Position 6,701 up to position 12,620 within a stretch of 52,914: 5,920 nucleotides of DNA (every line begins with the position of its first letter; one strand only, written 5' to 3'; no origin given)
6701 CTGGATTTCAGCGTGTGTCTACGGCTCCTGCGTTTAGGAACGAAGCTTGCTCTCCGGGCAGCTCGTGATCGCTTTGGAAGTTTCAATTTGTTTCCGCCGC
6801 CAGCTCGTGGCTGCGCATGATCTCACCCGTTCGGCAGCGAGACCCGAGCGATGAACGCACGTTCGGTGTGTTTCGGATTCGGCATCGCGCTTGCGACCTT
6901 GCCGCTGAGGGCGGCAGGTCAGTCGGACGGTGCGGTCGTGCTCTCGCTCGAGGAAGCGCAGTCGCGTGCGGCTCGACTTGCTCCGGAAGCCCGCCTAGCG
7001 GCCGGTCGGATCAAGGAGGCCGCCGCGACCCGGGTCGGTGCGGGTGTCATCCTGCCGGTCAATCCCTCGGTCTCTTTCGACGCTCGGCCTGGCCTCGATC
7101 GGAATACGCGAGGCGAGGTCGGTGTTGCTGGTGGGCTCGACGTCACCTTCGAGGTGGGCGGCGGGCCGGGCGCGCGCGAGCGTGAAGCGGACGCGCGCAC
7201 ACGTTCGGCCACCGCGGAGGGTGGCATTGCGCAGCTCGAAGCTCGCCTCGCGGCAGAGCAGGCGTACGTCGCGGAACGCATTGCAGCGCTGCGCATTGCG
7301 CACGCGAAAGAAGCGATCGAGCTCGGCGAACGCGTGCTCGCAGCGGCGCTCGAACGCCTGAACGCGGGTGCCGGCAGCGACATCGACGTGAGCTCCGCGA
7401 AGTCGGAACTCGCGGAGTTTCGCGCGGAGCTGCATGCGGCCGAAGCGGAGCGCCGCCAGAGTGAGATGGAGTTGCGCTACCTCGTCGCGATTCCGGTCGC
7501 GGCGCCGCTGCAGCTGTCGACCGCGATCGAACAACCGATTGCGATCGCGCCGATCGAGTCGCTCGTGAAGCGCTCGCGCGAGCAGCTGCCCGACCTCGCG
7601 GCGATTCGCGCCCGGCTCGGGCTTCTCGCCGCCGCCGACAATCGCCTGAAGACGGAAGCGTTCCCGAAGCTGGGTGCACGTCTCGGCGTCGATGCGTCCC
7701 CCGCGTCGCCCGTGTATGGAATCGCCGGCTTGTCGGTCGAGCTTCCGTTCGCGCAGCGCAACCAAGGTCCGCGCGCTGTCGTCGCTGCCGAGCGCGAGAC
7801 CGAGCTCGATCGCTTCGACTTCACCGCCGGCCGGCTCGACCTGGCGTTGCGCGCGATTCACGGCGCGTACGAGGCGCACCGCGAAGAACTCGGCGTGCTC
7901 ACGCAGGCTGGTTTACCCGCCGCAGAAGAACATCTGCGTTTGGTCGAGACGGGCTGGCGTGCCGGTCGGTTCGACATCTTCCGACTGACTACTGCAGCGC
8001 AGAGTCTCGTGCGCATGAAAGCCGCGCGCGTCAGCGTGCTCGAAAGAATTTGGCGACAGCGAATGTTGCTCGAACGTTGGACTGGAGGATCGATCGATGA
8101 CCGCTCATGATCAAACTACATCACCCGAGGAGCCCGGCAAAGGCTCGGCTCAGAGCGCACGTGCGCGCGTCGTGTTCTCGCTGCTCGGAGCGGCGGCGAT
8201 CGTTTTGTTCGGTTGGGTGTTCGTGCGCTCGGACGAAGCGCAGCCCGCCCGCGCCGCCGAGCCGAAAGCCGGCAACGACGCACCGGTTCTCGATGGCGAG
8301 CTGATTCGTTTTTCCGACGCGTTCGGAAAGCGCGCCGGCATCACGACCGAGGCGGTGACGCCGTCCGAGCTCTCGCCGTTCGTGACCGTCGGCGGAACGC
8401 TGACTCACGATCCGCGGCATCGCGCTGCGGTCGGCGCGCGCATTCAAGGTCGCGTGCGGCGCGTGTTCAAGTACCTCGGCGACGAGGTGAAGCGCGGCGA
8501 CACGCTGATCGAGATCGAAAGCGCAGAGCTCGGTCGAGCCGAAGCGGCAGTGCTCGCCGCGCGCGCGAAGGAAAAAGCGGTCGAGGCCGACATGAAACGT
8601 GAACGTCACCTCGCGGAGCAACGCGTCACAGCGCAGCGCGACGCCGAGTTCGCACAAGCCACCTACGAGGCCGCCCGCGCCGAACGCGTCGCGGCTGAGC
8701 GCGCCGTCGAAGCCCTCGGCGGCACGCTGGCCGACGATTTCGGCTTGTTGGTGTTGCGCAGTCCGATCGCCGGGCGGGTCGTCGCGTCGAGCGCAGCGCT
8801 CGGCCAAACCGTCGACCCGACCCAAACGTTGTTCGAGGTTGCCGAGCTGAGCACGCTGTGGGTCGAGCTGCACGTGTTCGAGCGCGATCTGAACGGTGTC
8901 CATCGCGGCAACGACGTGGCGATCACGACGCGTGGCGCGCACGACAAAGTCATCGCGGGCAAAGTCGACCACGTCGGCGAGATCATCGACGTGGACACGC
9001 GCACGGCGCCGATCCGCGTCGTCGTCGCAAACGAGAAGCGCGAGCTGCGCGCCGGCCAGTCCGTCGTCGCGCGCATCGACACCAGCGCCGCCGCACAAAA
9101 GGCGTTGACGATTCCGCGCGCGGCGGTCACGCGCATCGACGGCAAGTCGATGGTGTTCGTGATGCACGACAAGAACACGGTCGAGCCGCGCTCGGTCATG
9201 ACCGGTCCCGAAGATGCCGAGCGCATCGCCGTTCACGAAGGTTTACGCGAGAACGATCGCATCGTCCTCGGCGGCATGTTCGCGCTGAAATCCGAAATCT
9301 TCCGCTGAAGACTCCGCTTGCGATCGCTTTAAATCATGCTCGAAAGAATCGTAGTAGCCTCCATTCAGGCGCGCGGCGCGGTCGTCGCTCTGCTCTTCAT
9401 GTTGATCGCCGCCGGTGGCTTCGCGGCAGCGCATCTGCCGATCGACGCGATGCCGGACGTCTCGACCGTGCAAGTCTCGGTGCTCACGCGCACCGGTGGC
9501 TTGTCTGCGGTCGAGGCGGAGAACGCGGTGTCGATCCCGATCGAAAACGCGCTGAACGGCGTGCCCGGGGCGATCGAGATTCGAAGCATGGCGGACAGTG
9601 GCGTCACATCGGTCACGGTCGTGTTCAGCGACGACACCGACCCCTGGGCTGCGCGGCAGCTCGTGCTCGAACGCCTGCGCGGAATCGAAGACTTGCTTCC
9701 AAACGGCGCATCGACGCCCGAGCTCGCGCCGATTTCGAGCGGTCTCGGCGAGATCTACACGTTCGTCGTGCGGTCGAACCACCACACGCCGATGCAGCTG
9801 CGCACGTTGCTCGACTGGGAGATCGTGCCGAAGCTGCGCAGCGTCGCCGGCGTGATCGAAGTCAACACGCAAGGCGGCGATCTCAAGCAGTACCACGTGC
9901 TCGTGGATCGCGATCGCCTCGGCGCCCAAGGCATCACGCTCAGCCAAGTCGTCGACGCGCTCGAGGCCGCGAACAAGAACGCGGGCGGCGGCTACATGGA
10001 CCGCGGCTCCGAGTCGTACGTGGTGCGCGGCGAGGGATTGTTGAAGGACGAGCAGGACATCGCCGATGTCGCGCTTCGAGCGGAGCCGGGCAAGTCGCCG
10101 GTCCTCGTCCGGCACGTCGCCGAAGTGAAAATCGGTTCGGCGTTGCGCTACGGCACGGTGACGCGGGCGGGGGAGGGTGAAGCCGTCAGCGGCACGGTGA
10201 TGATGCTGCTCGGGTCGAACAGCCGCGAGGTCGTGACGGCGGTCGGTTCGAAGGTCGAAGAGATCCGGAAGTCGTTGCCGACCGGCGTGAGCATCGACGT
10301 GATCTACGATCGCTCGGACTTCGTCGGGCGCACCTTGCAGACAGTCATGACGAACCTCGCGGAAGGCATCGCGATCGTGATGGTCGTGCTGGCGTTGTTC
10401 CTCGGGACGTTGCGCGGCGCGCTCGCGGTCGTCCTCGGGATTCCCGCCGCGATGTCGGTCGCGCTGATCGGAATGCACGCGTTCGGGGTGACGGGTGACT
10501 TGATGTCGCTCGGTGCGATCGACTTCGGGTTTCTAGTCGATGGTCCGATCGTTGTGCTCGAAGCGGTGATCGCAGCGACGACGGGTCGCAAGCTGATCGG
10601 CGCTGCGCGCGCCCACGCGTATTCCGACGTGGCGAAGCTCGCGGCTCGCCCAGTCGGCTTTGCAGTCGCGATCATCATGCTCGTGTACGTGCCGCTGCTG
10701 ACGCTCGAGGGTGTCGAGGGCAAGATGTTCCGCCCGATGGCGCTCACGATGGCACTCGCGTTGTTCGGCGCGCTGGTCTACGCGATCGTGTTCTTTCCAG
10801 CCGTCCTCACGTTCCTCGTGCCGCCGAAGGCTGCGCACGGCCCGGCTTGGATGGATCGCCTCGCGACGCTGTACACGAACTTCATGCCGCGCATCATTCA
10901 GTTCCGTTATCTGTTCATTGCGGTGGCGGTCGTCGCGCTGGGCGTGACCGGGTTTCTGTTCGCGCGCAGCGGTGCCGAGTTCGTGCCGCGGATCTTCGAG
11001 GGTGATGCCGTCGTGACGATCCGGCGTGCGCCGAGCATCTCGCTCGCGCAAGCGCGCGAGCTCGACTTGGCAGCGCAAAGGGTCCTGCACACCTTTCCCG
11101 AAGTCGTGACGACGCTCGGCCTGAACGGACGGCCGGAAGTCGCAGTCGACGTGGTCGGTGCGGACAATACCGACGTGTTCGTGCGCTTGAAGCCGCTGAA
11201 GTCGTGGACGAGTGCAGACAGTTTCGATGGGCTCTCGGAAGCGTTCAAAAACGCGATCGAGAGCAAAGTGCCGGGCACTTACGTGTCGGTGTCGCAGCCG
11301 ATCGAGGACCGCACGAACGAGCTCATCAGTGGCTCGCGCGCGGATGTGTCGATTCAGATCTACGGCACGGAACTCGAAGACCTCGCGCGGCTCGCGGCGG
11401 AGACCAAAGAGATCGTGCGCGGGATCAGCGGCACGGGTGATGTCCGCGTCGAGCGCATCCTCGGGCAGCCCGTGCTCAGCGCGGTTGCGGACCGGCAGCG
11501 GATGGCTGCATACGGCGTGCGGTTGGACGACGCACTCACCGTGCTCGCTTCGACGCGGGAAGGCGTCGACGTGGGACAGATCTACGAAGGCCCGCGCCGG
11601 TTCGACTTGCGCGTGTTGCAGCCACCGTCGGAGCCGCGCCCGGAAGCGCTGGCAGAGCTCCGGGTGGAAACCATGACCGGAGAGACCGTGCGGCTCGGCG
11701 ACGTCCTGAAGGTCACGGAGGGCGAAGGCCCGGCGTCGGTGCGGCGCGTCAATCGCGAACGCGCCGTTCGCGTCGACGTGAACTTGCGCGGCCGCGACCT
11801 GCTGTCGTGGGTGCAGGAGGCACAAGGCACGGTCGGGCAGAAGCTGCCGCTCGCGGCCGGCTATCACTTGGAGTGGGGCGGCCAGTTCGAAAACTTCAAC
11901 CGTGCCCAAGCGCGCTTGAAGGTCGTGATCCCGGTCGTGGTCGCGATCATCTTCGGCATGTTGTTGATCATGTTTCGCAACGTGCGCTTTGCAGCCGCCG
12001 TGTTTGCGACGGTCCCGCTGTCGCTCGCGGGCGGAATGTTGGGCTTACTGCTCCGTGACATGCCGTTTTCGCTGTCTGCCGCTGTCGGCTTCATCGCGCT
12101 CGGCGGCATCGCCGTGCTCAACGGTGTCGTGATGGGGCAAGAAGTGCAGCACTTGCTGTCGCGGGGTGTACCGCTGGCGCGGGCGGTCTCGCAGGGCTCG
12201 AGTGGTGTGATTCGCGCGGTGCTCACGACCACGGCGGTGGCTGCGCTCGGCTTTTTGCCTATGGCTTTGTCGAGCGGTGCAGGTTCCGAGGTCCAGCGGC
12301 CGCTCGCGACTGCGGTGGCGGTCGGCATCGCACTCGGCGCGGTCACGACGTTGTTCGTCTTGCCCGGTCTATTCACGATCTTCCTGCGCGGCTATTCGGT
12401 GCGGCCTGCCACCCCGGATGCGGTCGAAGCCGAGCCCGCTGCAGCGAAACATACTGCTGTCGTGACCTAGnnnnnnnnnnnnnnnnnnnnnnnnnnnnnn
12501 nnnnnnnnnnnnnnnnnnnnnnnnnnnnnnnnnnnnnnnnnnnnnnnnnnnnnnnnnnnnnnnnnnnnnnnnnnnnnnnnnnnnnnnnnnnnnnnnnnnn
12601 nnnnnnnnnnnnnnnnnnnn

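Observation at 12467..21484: Compact head-to-head FAAL-PKS / NRPS pair with no chain-release domain: candidate orphan lipo-amino-acid or acyl-tetramate-type pathway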

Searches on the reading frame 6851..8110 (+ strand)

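Call 8: search_protein_families(library=pfam, proteins=[window:6851-8110:+], max_evalue=0.001)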
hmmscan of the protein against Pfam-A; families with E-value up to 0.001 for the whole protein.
window:6851-8110:+ (419 aa): 1 family
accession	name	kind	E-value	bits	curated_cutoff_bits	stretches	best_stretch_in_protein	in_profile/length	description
PF02321.23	OEP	-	8.2e-26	91.4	22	2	70-212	36-186/187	Outer membrane efflux protein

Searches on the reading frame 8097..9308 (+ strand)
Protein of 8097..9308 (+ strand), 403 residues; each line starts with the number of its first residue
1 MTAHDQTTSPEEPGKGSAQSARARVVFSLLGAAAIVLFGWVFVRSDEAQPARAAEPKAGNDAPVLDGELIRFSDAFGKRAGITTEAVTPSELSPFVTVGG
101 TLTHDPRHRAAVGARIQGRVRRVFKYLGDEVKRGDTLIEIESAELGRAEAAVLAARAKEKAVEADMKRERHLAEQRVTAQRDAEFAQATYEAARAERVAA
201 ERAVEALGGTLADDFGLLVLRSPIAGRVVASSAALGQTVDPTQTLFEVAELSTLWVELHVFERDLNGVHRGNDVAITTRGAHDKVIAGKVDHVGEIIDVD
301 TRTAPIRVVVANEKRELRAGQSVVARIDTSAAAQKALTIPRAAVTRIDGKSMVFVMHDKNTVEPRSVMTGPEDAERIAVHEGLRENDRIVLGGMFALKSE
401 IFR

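Call 8: search_protein_families(library=pfam, proteins=[window:8097-9308:+], max_evalue=0.001)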
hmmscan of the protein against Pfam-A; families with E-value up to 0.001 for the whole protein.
window:8097-9308:+ (403 aa): 3 families
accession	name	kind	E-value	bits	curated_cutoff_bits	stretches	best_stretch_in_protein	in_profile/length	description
PF16576.10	HlyD_D23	-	8.4e-38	130.2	30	1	92-321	2-212/214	Barrel-sandwich domain of CusB or HlyD membrane-fusion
PF13437.12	HlyD_3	-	7.7e-18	65.6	22.2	1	219-320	1-106/106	HlyD family secretion protein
PF00529.27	CusB_dom_1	-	0.00029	21.5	26.5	0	44-390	12-88/89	Cation efflux system protein CusB domain 1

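Call 83: search_protein_families(library=ncbifam, proteins=[window:8097-9308:+], max_evalue=0.00001)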
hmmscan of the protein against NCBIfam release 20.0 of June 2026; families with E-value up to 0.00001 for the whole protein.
window:8097-9308:+ (403 aa): 19 families
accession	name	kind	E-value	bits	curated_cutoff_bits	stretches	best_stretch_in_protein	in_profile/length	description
TIGR00999.1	8a0102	subfamily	4.1e-47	160.6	319.3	1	128-398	1-271/271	CzcB/NccB family metal efflux transporter periplasmic adaptor subunit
TIGR01730.1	RND_mfp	subfamily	1.5e-46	158.9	94.9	1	83-398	2-314/322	efflux RND transporter periplasmic adaptor subunit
NF045680.1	DiMtlExpIhpB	equivalog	5.8e-40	137.3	450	2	220-401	140-318/326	divalent metal ion exporter adaptor subunit IhpB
NF008589.1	PRK11556.1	equivalog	8.8e-19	67.7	391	1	26-395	8-377/392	MdtA/MuxA family multidrug efflux RND transporter periplasmic adaptor subunit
TIGR00998.1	8a0101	subfamily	3.7e-15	55.7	390.8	1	220-293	207-281/334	EmrA/EmrK family multidrug efflux transporter periplasmic adaptor subunit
NF008606.0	PRK11578.1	equivalog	1.5e-14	54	342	1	84-392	38-363/371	macrolide transporter subunit MacA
NF007303.0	PRK09783.1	subfamily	1.5e-14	53.2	390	1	219-400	216-395/414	copper/silver efflux system membrane fusion protein CusB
NF033138.2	RND-peri-MexC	equivalog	9.7e-14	51.3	625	1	105-399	59-365/375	MexC family multidrug efflux RND transporter periplasmic adaptor subunit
NF045904.1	RND-peri-MexE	equivalog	1.5e-13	50.4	714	1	111-394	65-357/390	multidrug efflux RND transporter periplasmic adaptor subunit MexE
NF038010.1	ABC_adapt_DarC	equivalog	2.7e-13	49.4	450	1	210-391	223-402/417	darobactin export ABC transporter periplasmic adaptor subunit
NF007132.1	PRK09578.1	equivalog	7e-13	48.1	512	1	106-391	62-361/396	MexX/AxyX family multidrug efflux RND transporter periplasmic adaptor subunit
NF033834.1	RND_adapt_MexA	exception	1.9e-10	40.4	750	1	118-394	72-349/373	multidrug efflux RND transporter periplasmic adaptor subunit MexA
NF011604.1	PRK15030.1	equivalog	5.8e-10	38.7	765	1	128-396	84-366/397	multidrug efflux RND transporter periplasmic adaptor subunit AcrA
NF007785.0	PRK10476.1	equivalog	1.4e-09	37.2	376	1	220-297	211-288/347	multidrug transporter subunit MdtN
NF007362.0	PRK09859.1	equivalog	2.1e-09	37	738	1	120-398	73-364/385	multidrug transporter subunit MdtE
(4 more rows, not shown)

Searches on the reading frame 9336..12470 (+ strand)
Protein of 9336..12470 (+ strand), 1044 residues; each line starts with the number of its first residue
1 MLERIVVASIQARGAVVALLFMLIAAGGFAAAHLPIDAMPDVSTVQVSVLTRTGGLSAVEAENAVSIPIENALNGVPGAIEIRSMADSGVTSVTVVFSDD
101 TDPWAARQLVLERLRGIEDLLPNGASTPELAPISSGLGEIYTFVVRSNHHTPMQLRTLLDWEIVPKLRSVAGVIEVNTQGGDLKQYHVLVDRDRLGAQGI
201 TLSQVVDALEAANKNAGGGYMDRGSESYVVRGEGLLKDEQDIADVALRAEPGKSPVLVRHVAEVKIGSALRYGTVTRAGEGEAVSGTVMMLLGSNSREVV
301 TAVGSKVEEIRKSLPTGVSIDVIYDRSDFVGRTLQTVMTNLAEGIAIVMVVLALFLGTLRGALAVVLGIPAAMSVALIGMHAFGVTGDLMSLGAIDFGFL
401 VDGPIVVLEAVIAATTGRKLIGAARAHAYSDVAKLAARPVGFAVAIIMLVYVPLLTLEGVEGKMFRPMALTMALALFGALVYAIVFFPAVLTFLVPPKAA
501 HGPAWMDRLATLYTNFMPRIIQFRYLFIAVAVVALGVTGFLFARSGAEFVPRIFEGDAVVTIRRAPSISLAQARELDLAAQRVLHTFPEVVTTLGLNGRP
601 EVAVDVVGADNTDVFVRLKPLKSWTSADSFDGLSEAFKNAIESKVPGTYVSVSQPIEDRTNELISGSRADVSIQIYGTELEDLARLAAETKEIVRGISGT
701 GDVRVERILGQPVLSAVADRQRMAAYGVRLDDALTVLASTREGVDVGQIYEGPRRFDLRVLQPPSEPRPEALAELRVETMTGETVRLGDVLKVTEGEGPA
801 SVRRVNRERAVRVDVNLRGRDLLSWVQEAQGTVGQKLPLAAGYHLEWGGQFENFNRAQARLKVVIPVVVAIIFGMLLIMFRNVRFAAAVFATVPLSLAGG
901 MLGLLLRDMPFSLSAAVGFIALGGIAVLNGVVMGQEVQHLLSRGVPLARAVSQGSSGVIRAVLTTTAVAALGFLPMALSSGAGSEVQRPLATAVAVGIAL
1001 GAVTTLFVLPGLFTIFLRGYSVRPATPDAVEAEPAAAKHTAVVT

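Call 8: search_protein_families(library=pfam, proteins=[window:9336-12470:+], max_evalue=0.001)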
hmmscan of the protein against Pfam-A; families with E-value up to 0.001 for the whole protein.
window:9336-12470:+ (1044 aa): 1 family
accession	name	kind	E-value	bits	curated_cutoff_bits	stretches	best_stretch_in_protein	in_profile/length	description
PF00873.25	ACR_tran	-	1.1e-227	758.8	28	1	8-1016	4-1020/1021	AcrB/AcrD/AcrF family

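Call 83: search_protein_families(library=ncbifam, proteins=[window:9336-12470:+], max_evalue=0.00001)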
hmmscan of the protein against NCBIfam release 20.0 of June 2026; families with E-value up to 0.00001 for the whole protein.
window:9336-12470:+ (1044 aa): 11 families
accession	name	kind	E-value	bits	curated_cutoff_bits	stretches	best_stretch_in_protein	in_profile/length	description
TIGR00914.1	2A0601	subfamily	3.7e-276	918.9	701.45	1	1-1018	1-1037/1051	CusA/CzcA family heavy metal efflux RND transporter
NF033617.1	RND_permease_2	subfamily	1.2e-121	407.6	1250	1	17-1016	12-1007/1009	multidrug efflux RND transporter permease subunit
NF000282.2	RND_permease_1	subfamily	1.7e-100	337.5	1250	1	15-1015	12-1026/1029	multidrug efflux RND transporter permease subunit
TIGR00915.1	2A0602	subfamily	1.7e-84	284.4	940.35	1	16-1025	14-1037/1050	efflux RND transporter permease subunit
NF007131.0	PRK09577.1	equivalog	6.9e-68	229.3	1768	1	16-1029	14-1035/1045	multidrug efflux RND transporter permease subunit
NF007905.0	PRK10614.1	equivalog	2.2e-63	214.4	1774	1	17-1016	14-1008/1025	multidrug efflux RND transporter permease subunit MdtC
NF007133.0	PRK09579.1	equivalog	1e-61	208.7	1763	1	15-1018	15-1004/1017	multidrug efflux RND transporter permease subunit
NF007798.0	PRK10503.1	equivalog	5e-56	189.9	1584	1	18-1018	25-1024/1040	MdtB/MuxB family multidrug efflux RND transporter permease subunit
NF007842.1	PRK10555.1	equivalog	7.8e-56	189.5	1854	1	16-1023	14-1033/1036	multidrug efflux RND transporter permease AcrD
NF000037.1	RND_perm_OqxB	exception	1.3e-45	155.7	2200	2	15-549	12-550/1050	multidrug efflux RND transporter permease subunit OqxB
NF011706.2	PRK15127.1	equivalog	7.4e-38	130.1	2150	2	16-556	14-570/1049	multidrug efflux RND transporter permease subunit AcrB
